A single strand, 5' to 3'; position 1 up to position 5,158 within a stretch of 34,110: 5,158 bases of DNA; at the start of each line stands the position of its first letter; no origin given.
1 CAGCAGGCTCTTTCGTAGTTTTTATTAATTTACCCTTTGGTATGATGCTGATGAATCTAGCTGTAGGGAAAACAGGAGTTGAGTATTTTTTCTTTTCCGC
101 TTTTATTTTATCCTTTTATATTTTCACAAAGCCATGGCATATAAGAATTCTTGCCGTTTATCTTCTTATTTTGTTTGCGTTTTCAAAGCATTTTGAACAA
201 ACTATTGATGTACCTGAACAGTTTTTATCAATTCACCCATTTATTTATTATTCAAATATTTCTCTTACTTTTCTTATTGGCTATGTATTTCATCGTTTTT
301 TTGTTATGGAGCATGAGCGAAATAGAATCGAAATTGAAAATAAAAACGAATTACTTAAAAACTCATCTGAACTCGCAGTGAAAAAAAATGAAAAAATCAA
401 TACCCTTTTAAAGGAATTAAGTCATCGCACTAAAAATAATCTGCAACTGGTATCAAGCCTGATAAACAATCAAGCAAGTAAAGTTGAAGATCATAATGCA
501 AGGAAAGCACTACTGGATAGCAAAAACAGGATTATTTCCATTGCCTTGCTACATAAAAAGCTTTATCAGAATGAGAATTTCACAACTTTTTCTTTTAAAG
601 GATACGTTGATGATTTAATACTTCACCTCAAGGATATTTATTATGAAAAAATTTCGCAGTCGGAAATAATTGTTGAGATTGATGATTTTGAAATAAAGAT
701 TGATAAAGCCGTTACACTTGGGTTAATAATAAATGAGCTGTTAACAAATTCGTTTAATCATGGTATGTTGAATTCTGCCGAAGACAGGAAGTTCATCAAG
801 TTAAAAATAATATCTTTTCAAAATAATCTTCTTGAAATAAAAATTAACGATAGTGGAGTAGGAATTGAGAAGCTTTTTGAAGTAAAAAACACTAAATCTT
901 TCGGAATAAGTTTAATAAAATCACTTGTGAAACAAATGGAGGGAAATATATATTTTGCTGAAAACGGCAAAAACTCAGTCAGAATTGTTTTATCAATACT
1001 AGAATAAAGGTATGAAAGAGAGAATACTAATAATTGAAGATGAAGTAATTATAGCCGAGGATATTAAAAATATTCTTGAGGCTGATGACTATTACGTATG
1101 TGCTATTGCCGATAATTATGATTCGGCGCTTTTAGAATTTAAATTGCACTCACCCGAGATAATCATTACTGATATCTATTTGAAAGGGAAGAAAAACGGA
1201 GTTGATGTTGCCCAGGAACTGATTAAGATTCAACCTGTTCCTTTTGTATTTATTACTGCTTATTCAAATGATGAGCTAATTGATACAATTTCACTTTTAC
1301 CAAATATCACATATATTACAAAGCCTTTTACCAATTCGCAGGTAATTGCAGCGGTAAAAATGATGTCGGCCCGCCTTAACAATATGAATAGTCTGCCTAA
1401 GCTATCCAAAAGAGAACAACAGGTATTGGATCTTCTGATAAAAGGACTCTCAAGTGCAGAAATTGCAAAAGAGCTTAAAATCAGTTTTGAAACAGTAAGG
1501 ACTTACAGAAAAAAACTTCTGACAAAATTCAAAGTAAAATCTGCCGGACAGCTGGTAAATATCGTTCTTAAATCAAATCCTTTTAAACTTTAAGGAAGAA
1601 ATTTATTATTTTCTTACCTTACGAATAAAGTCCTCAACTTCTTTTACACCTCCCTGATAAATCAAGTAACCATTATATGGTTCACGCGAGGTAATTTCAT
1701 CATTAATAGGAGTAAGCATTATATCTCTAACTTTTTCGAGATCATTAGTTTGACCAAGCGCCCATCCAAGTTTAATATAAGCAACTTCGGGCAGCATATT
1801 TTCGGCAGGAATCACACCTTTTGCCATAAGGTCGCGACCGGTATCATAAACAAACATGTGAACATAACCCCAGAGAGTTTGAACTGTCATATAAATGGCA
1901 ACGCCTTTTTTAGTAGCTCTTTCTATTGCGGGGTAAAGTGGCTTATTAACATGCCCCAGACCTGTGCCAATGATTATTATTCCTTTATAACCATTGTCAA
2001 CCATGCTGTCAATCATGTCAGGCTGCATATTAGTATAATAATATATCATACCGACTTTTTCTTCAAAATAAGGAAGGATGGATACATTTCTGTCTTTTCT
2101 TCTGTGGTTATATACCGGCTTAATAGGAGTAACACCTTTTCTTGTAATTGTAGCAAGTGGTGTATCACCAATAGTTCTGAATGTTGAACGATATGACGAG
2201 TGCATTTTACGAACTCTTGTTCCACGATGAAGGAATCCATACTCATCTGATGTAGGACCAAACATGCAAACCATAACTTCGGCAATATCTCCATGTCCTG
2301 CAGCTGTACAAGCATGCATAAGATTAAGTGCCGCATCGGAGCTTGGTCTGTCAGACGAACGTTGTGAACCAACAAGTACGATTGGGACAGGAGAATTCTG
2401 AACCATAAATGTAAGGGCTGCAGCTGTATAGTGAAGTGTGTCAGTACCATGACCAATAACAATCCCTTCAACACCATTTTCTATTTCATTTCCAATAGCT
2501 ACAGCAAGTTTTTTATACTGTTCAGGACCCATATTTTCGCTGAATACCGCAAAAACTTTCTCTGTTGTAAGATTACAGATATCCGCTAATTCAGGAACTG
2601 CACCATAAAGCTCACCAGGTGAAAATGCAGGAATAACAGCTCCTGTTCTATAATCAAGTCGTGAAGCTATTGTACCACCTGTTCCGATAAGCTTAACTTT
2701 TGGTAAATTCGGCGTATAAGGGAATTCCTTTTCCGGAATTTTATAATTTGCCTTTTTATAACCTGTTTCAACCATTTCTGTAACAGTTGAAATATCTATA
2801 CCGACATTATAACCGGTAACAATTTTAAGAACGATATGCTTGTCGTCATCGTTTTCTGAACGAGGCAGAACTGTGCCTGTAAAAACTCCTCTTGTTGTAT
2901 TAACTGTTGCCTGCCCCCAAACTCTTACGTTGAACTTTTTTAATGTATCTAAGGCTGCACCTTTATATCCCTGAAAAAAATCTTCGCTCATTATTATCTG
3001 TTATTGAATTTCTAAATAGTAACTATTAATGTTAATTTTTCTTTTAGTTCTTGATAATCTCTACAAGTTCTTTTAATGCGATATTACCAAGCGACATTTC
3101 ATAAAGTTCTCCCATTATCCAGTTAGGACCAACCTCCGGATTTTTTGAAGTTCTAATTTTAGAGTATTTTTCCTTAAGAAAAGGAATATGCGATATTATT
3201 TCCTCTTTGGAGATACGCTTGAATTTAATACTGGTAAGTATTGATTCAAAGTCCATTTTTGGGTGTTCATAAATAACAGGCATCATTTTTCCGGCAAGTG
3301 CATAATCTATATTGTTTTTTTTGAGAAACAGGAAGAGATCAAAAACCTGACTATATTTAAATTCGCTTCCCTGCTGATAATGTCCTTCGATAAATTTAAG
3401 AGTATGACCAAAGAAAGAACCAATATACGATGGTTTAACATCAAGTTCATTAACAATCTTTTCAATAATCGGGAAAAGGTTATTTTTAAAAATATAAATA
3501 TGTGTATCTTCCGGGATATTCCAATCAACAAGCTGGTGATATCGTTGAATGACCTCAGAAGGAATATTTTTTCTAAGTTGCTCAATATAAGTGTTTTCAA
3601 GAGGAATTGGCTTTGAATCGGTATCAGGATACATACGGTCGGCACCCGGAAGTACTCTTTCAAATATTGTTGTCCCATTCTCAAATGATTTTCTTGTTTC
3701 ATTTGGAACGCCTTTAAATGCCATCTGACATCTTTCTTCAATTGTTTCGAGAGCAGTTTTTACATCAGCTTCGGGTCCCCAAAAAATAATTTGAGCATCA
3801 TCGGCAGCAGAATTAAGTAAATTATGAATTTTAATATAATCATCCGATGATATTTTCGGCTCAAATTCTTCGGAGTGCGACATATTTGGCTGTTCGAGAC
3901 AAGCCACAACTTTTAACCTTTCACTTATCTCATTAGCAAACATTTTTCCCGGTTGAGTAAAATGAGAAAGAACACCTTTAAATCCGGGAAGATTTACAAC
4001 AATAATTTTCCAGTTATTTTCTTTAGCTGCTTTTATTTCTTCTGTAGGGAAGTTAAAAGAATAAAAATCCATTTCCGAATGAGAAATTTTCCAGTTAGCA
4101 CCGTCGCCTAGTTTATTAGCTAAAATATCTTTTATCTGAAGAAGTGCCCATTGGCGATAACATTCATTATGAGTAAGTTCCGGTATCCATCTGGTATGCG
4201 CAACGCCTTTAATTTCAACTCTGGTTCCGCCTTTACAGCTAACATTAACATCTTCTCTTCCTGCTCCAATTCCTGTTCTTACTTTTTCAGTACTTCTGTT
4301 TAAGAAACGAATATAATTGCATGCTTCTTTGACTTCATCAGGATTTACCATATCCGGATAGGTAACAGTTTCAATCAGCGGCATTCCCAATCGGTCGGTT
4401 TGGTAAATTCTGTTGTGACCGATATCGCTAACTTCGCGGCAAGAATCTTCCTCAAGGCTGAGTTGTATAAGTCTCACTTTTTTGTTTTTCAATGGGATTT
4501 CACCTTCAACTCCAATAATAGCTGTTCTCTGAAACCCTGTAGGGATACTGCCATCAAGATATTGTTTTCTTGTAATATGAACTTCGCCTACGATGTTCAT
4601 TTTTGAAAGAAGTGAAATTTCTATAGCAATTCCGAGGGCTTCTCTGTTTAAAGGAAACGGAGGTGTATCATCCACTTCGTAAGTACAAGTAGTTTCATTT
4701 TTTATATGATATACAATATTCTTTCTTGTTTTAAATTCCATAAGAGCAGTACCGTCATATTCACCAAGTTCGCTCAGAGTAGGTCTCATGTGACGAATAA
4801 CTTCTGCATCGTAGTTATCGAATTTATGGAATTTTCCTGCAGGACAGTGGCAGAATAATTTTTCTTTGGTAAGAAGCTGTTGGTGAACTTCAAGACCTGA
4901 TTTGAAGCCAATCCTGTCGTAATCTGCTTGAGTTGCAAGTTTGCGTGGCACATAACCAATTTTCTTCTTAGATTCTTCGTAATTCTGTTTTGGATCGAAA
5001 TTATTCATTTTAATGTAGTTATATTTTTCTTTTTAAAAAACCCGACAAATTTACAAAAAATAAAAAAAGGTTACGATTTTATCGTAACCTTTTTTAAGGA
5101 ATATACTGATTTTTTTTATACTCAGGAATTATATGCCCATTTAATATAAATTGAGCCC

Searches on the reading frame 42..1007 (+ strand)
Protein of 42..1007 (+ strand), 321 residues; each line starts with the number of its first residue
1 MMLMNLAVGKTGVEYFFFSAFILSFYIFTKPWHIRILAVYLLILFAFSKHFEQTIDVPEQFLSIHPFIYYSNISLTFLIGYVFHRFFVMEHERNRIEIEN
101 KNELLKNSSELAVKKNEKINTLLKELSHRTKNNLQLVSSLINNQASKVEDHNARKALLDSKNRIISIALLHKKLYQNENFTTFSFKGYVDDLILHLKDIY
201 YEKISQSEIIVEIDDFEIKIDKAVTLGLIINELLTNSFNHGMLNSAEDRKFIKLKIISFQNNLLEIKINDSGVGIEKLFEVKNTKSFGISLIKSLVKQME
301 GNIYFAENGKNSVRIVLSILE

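Call 20: search_protein_families(library=pfam, proteins=[window:42-1007:+])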
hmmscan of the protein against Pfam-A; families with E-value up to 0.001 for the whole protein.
window:42-1007:+ (321 aa): 4 families
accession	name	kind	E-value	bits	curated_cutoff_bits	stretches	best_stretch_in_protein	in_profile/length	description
PF07568.18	HisKA_2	-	2.9e-22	79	22.3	1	125-200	1-76/76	Histidine kinase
PF02518.31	HATPase_c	-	3e-07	31.3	26.4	1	224-316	4-106/111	Histidine kinase-, DNA gyrase B-, and HSP90-like ATPase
PF07536.20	HWE_HK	-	1.3e-05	26.3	22.8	1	125-178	1-52/83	HWE histidine kinase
PF13581.12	HATPase_c_2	-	0.00011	22.6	27.4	1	217-316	23-126/127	Histidine kinase-like ATPase domain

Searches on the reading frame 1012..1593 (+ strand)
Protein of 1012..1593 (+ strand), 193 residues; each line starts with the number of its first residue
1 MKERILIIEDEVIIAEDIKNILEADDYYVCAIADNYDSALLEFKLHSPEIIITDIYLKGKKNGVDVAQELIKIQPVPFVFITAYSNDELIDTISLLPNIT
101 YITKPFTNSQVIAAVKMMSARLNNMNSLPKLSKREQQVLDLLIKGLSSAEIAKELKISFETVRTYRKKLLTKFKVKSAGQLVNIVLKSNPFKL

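Call 20: search_protein_families(library=pfam, proteins=[window:1012-1593:+])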
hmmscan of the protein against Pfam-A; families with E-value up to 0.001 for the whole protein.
window:1012-1593:+ (193 aa): 5 families
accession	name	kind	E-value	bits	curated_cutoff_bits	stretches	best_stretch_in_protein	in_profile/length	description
PF00196.25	GerE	-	2.1e-17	62.9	23.5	1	130-183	2-55/57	Bacterial regulatory proteins, luxR family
PF00072.30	Response_reg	-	1.8e-16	60.7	30.2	1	5-116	1-111/111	Response regulator receiver domain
PF08281.18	Sigma70_r4_2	-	1.9e-06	27.8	25.7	1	128-168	8-49/54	Sigma-70, region 4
PF04545.22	Sigma70_r4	-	0.00011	22.1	24.1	1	128-170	2-45/50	Sigma-70, region 4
PF13518.12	HTH_28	-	0.00033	21.1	25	1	137-170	4-37/52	Helix-turn-helix domain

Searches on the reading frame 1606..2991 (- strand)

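Call 20: search_protein_families(library=pfam, proteins=[window:1606-2991:-])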
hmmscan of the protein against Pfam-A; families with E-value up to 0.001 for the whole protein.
window:1606-2991:- (461 aa): 3 families
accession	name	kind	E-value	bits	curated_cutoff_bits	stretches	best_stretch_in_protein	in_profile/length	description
PF00710.25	Asparaginase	-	3.1e-57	193.7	22.5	1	98-287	1-185/193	Asparaginase, N-terminal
PF17763.6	Asparaginase_C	-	2e-33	115.2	34.6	1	312-425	1-114/114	Glutaminase/Asparaginase C-terminal domain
PF18195.6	GatD_N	-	4.7e-11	42.3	25.7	1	32-70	11-49/54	GatD N-terminal domain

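Call 90: search_protein_families(library=ncbifam, proteins=[window:1606-2991:-], max_evalue=0.001)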
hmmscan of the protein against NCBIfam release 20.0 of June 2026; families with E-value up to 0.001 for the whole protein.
window:1606-2991:- (461 aa): 6 families
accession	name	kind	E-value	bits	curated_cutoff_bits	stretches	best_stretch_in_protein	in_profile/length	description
NF003217.0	PRK04183.1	equivalog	2.7e-151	504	310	1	28-437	9-415/420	Glu-tRNA(Gln) amidotransferase subunit GatD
TIGR02153.1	gatD_arch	equivalog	3.3e-151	503.6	324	1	36-437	1-403/405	Glu-tRNA(Gln) amidotransferase subunit GatD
TIGR00519.1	asnASE_I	subfamily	7.7e-113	376.9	260.5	1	96-434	1-336/337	type I asparaginase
TIGR00520.1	asnASE_II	subfamily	2.8e-47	161.3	314.3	1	94-424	22-348/352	type II asparaginase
NF008304.0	PRK11096.1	equivalog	3.1e-41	141.1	506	1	95-425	22-345/348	L-asparaginase 2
NF006998.0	PRK09461.1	equivalog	1e-34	120.3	376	1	149-435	58-336/337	asparaginase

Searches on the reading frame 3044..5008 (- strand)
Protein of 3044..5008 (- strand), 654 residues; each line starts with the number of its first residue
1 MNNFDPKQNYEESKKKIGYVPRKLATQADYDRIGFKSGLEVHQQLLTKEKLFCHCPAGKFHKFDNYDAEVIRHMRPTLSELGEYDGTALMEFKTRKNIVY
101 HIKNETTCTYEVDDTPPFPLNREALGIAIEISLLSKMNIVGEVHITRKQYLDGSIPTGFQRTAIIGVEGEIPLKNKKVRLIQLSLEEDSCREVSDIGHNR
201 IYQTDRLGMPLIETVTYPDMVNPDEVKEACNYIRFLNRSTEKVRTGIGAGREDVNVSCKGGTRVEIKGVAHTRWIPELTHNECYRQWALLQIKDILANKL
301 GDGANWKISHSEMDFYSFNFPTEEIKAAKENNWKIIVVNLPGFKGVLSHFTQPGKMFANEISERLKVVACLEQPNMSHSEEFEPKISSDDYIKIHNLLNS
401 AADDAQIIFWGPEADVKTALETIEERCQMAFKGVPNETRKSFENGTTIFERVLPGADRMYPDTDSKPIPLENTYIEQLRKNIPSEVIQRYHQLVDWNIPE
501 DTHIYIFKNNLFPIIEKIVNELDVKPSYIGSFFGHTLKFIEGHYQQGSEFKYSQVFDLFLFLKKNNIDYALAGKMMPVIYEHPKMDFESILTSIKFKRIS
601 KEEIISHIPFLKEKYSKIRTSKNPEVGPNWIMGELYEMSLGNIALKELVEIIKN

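Call 20: search_protein_families(library=pfam, proteins=[window:3044-5008:-])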
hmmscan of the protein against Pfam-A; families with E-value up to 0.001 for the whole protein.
window:3044-5008:- (654 aa): 1 family
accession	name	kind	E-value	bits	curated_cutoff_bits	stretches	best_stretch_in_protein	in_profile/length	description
PF02934.20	GatB_N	-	3.1e-46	158.2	23.4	1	37-476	3-277/277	GatB/GatE catalytic domain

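Call 90: search_protein_families(library=ncbifam, proteins=[window:3044-5008:-], max_evalue=0.001)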
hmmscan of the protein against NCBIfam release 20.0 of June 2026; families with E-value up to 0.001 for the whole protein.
window:3044-5008:- (654 aa): 8 families
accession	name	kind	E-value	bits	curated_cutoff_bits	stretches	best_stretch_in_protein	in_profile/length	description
NF003107.0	PRK04028.1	equivalog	6.9e-140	467.4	456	1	27-652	3-620/630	Glu-tRNA(Gln) amidotransferase subunit GatE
TIGR00134.1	gatE_arch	equivalog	5.6e-122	408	319.55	1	29-618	3-582/622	Glu-tRNA(Gln) amidotransferase subunit GatE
NF004012.0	PRK05477.1-2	equivalog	8.4e-35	120.4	338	3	117-291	51-242/481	Asp-tRNA(Asn)/Glu-tRNA(Gln) amidotransferase subunit GatB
TIGR00133.1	gatB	equivalog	2.9e-32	111.8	314.8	1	103-291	35-243/481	Asp-tRNA(Asn)/Glu-tRNA(Gln) amidotransferase subunit GatB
NF004014.0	PRK05477.1-4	equivalog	6.1e-24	84.6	414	1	120-291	51-238/475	Asp-tRNA(Asn)/Glu-tRNA(Gln) amidotransferase subunit GatB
NF004015.0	PRK05477.1-5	equivalog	2.9e-20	72.4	628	1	120-291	63-251/488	Asp-tRNA(Asn)/Glu-tRNA(Gln) amidotransferase subunit GatB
NF004011.1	PRK05477.1-1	equivalog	1.1e-17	64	680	1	120-286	51-232/475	Asp-tRNA(Asn)/Glu-tRNA(Gln) amidotransferase subunit GatB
NF004013.0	PRK05477.1-3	equivalog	1.4e-12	46.8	653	1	120-291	65-264/501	Asp-tRNA(Asn)/Glu-tRNA(Gln) amidotransferase subunit GatB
